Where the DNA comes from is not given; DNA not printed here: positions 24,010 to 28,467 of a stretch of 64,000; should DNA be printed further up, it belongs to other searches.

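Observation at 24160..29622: Low-GC island carrying a coupled AAA_14/DUF4143 ATPase and a 1385-aa NACHT-like NTPase with a C-terminal nuclease-like motif: candidate undescribed defense or sensing system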

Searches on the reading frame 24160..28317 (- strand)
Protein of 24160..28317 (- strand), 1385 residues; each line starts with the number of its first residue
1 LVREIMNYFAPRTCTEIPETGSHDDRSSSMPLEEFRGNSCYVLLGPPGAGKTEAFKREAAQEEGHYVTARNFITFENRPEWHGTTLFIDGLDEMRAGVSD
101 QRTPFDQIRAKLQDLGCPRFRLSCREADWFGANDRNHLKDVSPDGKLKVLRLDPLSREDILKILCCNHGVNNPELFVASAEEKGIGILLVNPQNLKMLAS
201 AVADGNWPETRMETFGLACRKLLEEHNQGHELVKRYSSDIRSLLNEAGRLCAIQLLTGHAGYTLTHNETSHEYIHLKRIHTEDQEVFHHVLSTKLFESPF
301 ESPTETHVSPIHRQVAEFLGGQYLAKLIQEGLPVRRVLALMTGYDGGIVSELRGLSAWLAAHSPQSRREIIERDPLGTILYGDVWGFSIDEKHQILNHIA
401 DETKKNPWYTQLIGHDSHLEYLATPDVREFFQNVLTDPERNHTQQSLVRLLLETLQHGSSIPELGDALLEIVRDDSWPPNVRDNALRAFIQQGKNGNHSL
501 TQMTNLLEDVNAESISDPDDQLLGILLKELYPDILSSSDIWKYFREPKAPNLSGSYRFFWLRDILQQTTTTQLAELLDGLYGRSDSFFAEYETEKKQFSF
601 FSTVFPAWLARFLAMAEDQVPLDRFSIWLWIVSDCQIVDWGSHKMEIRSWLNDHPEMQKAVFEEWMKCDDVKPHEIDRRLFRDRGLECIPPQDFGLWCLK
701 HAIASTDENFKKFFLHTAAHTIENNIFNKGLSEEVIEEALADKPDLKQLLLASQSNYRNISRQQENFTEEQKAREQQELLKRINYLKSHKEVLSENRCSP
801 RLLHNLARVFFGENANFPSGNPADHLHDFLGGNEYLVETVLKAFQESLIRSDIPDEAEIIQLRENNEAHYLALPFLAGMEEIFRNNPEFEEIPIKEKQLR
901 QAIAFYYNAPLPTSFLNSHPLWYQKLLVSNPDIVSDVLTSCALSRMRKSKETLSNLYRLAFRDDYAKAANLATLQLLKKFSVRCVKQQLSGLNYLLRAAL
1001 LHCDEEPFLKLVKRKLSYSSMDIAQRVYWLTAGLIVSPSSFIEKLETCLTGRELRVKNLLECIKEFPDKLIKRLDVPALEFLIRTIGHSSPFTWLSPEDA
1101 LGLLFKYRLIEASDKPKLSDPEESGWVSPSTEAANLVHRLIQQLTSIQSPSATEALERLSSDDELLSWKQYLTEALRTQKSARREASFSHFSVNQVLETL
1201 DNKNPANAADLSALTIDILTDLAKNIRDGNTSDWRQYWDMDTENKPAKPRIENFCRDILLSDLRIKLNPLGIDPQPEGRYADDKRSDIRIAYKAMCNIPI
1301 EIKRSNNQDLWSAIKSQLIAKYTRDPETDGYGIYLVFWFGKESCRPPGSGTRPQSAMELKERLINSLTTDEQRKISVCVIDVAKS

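Call 3: search_protein_families(library=pfam, proteins=[window:24160-28317:-], max_evalue=0.1)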
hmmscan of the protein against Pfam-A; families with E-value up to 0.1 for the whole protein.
window:24160-28317:- (1385 aa): 3 families
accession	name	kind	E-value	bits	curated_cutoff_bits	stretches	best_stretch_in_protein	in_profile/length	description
PF25786.1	HEAT_GCN1_C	-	0.015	15.8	27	1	438-517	42-119/151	GCN1-like, C-terminal HEAT repeats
PF13401.12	AAA_22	-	0.045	14.5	27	0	37-76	4-42/130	AAA domain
PF20701.3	HetE-N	-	0.064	14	25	0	716-764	43-92/102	Het-E N-terminal domain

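Call 4: search_protein_families(library=padloc, proteins=[window:24160-28317:-], max_evalue=0.1)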
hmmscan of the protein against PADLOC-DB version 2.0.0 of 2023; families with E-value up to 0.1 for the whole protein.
window:24160-28317:- (1385 aa): 0 families

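Call 5: search_protein_families(library=ncbifam, proteins=[window:24160-28317:-], max_evalue=0.1)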
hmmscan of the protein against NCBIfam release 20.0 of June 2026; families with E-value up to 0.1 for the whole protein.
window:24160-28317:- (1385 aa): 2 families
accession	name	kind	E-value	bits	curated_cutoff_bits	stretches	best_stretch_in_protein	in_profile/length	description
NF058535.1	antiphage_EruA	equivalog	2.2e-283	943.8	1000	1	23-1382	8-1317/1318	NACHT domain-containing antiphage protein EruA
NF058534.1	antiphage_HyoA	equivalog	2.6e-64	217.6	1200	1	135-1383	189-1428/1430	NACHT domain-containing antiphage protein HyoA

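Call 21: find_homologous_proteins(query=window:24160-28317:-, max_evalue=0.00001)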
Query window:24160-28317:- (1385 aa): 4495 proteins with E <= 0.00001 among 8000 candidates; the best 120 are listed.
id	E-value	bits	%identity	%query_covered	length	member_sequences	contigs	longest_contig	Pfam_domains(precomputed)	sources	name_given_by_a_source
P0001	0.0e+0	3204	100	100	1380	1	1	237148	PF28130.1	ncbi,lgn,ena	-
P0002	0.0e+0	2725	86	100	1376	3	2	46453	PF28130.1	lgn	-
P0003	0.0e+0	2692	86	100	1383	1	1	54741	PF28130.1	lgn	-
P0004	0.0e+0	2430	77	100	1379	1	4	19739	PF28130.1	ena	-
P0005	0.0e+0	2194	71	100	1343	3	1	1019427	PF28130.1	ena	-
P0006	0.0e+0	2147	69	100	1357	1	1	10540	PF28130.1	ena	-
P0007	0.0e+0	2127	69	100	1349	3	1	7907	PF28130.1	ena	-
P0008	0.0e+0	2113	68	100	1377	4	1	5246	PF28130.1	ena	-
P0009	0.0e+0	2109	69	100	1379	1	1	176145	PF28130.1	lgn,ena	-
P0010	0.0e+0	2099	68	100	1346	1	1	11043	PF28130.1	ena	-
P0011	0.0e+0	2059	67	100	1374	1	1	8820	PF28130.1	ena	-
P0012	0.0e+0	2034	66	100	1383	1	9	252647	PF28130.1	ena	-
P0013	0.0e+0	2006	66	100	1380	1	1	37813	PF28130.1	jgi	jgi:ferritin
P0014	0.0e+0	1994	65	100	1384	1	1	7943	PF28130.1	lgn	-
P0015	0.0e+0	1993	64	100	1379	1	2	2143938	PF28130.1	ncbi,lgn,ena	-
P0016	0.0e+0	1990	65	100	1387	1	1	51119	PF28130.1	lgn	-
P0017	0.0e+0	1979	65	100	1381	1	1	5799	PF28130.1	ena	-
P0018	0.0e+0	1889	63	100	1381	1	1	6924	PF28130.1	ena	-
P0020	0.0e+0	1559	54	100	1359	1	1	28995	PF28130.1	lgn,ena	-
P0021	0.0e+0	1551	53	100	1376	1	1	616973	PF28130.1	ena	-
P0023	0.0e+0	1548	53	100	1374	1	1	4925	PF28130.1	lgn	-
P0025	0.0e+0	1522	53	100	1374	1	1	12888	PF28130.1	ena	-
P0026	0.0e+0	1520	53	100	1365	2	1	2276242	PF28130.1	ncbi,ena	-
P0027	0.0e+0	1508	53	100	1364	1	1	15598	PF28130.1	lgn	-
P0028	0.0e+0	1439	51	97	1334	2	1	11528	PF28130.1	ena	-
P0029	0.0e+0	1354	49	100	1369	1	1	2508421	PF28130.1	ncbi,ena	-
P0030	0.0e+0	1351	48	100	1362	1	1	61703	PF28130.1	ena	-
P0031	0.0e+0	1350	49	100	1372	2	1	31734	PF28130.1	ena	-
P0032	0.0e+0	1348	49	100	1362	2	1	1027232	PF28130.1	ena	-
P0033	0.0e+0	1347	48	100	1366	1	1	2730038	PF28130.1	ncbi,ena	-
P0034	0.0e+0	1344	46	100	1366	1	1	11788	PF28130.1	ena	-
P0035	0.0e+0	1342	49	100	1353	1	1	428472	PF28130.1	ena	-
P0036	0.0e+0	1341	47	100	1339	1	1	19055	PF28130.1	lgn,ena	-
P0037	0.0e+0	1337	49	99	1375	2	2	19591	PF28130.1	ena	-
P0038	0.0e+0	1336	48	100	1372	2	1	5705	PF28130.1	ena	-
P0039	0.0e+0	1336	47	100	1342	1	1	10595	PF28130.1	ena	-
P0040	0.0e+0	1336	48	100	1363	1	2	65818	PF28130.1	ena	-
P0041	0.0e+0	1333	48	100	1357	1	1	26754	PF28130.1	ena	-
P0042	0.0e+0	1332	48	100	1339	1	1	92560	PF28130.1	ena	-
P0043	0.0e+0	1332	49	100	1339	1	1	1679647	PF28130.1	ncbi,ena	-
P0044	0.0e+0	1332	55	43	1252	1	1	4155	PF28130.1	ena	-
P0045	0.0e+0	1332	47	100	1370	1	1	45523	PF28130.1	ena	-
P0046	0.0e+0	1330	47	100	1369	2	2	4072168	PF28130.1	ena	-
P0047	0.0e+0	1330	48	100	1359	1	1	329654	PF28130.1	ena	-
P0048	0.0e+0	1330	48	100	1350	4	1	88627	PF28130.1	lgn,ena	-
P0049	0.0e+0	1328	47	100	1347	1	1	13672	PF28130.1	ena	-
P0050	0.0e+0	1328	49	100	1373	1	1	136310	PF28130.1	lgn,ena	-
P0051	0.0e+0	1328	48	99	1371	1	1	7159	PF28130.1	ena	-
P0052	0.0e+0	1327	48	99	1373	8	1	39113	PF28130.1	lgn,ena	-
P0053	0.0e+0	1327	48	100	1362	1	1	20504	PF28130.1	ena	-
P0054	0.0e+0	1323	49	99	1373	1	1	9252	PF28130.1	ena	-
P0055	0.0e+0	1321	47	100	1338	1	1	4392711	PF28130.1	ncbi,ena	-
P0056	0.0e+0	1320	48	99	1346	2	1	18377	PF28130.1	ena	-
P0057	0.0e+0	1320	49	100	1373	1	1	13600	PF28130.1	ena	-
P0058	0.0e+0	1318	48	100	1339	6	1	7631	PF28130.1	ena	-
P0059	0.0e+0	1318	54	43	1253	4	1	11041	PF28130.1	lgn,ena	-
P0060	0.0e+0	1317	47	100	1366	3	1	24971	PF28130.1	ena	-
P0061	0.0e+0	1316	48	100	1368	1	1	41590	PF28130.1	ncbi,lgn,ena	-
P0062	0.0e+0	1315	47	100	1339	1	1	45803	PF28130.1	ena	-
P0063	0.0e+0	1314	47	100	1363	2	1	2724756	PF28130.1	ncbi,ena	-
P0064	0.0e+0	1313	47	100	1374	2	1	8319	PF28130.1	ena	-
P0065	0.0e+0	1312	47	100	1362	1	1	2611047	PF28130.1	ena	-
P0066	0.0e+0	1312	48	99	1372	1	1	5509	PF28130.1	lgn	-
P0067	0.0e+0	1311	47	100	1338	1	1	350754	PF28130.1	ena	-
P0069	0.0e+0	1311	47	99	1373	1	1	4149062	PF28130.1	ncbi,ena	-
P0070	0.0e+0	1311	47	99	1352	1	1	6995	PF28130.1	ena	-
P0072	0.0e+0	1310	48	100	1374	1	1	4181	PF28130.1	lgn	-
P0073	0.0e+0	1310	47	100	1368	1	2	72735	PF28130.1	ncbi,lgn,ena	-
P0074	0.0e+0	1309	54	44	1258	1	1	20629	PF28130.1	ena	-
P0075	0.0e+0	1309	48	99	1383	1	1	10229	PF28130.1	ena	-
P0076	0.0e+0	1308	47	100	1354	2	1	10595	PF28130.1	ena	-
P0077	0.0e+0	1307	48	100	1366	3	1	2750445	PF28130.1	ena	-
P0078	0.0e+0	1306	48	100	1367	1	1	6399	PF28130.1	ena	-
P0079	0.0e+0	1305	48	99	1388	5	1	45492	PF28130.1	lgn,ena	-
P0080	0.0e+0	1304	47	100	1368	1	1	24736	PF28130.1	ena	-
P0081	0.0e+0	1304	47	100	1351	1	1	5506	PF28130.1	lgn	-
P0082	0.0e+0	1304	48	99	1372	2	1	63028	PF28130.1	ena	-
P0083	0.0e+0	1303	47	100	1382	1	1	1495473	PF28130.1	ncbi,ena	-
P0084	0.0e+0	1303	48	100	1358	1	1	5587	PF28130.1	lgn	-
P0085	0.0e+0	1302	48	100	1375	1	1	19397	PF28130.1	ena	-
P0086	0.0e+0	1302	48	100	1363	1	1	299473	PF28130.1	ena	-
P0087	0.0e+0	1299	46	100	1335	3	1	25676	PF28130.1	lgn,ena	-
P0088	0.0e+0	1298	47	100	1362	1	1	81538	PF28130.1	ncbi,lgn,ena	-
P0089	0.0e+0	1297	47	100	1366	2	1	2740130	PF28130.1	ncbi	-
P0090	0.0e+0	1293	47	100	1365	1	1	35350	PF28130.1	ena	-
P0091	0.0e+0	1292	47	99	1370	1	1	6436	PF28130.1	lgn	-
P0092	0.0e+0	1291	46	100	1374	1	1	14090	PF28130.1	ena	-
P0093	0.0e+0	1291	47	99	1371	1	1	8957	PF28130.1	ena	-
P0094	0.0e+0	1290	47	99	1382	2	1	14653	PF28130.1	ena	-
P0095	0.0e+0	1290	47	100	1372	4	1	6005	PF28130.1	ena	-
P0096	0.0e+0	1290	47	100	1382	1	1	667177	PF28130.1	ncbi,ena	-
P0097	0.0e+0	1290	45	100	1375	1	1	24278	PF28130.1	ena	-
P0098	0.0e+0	1290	54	44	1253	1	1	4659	PF28130.1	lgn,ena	-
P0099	0.0e+0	1290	47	99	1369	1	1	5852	PF28130.1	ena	-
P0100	0.0e+0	1289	48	100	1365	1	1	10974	PF28130.1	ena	-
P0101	0.0e+0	1288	46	100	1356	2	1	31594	PF28130.1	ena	-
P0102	0.0e+0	1288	47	99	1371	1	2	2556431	PF28130.1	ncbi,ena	-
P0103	0.0e+0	1288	47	100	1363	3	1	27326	PF28130.1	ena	-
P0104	0.0e+0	1288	47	100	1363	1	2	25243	PF28130.1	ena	-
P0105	0.0e+0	1287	47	100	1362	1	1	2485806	PF28130.1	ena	-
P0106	0.0e+0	1287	46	100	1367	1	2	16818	PF28130.1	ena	-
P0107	0.0e+0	1286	46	99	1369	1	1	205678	PF28130.1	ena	-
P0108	0.0e+0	1286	47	98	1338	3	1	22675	PF28130.1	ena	-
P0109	0.0e+0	1286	46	100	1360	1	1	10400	PF28130.1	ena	-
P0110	0.0e+0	1282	46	100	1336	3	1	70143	PF28130.1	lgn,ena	-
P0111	0.0e+0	1281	48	100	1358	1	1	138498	PF28130.1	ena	-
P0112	0.0e+0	1281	47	100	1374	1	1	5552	PF28130.1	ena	-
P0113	0.0e+0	1279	47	100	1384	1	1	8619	PF28130.1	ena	-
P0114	0.0e+0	1279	46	100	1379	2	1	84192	PF28130.1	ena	-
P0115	0.0e+0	1278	47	100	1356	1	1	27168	PF28130.1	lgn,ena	-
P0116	0.0e+0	1274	55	43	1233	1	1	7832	PF28130.1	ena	-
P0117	0.0e+0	1273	47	99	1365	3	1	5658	PF28130.1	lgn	-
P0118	0.0e+0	1272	46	100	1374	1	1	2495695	PF28130.1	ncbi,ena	-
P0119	0.0e+0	1270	46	100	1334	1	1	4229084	PF28130.1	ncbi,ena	-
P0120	0.0e+0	1270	46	100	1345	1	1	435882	PF28130.1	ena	-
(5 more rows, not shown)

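Call 23: find_encoding_contigs(protein=P0001, flank=10000, max_places=3)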
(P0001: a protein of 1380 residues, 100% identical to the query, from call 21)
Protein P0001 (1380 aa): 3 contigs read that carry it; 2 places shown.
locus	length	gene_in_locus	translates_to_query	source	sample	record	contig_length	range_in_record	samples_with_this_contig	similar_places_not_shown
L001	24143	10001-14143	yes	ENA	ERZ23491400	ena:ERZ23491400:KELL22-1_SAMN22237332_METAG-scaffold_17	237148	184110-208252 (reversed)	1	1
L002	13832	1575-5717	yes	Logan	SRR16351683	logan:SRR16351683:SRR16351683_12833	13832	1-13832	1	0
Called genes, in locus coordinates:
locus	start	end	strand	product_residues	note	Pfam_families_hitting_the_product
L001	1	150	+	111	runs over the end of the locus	PF02617:ClpS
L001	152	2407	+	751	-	PF02861:Clp_N, PF23569:NBD_SMAX1, PF00004:AAA, PF17871:AAA_lid_9, PF07724:AAA_2, PF00004:AAA, PF07728:AAA_5, PF10431:ClpB_D2-small, +8 more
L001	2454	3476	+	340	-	PF03061:4HBT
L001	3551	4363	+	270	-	PF01177:Asp_Glu_race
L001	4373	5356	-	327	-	PF01012:ETF, PF00766:ETF_alpha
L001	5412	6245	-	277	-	PF01012:ETF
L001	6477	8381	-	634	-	PF00496:SBP_bac_5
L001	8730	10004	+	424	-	PF01637:ATPase_2 (weak), PF13191:AAA_16 (faint), PF13173:AAA_14, PF13401:AAA_22 (weak), PF13635:DUF4143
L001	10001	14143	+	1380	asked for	PF28130:DUF8371 (weak)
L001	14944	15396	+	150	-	PF02502:LacAB_rpiB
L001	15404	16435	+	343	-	PF01118:Semialdhyde_dh, PF02774:Semialdhyde_dhC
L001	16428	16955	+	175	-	PF13240:Zn_Ribbon_1 (weak)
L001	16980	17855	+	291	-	PF00701:DHDPS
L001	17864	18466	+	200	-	PF01351:RNase_HII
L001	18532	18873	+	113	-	PF00376:MerR (weak), PF13411:MerR_1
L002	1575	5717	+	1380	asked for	PF28130:DUF8371 (weak)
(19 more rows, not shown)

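Call 24: find_related_loci(query=window:24160-28302:-, collection=genome_contigs, flank=10000)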
Query window:24160-28302:- (1380 aa) in genome_contigs; peptide patterns used: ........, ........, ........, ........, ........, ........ (x = any residue, [..] = any of these).
52 stretches matched a pattern, but none encodes a relative of the query by tblastn (E <= 1e-3).

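Call 26: search_solved_structures(query=window:24160-28302:-, max_evalue=1)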
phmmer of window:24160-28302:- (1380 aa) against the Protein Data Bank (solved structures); distinct sequences matched with E-value up to 1: 0.
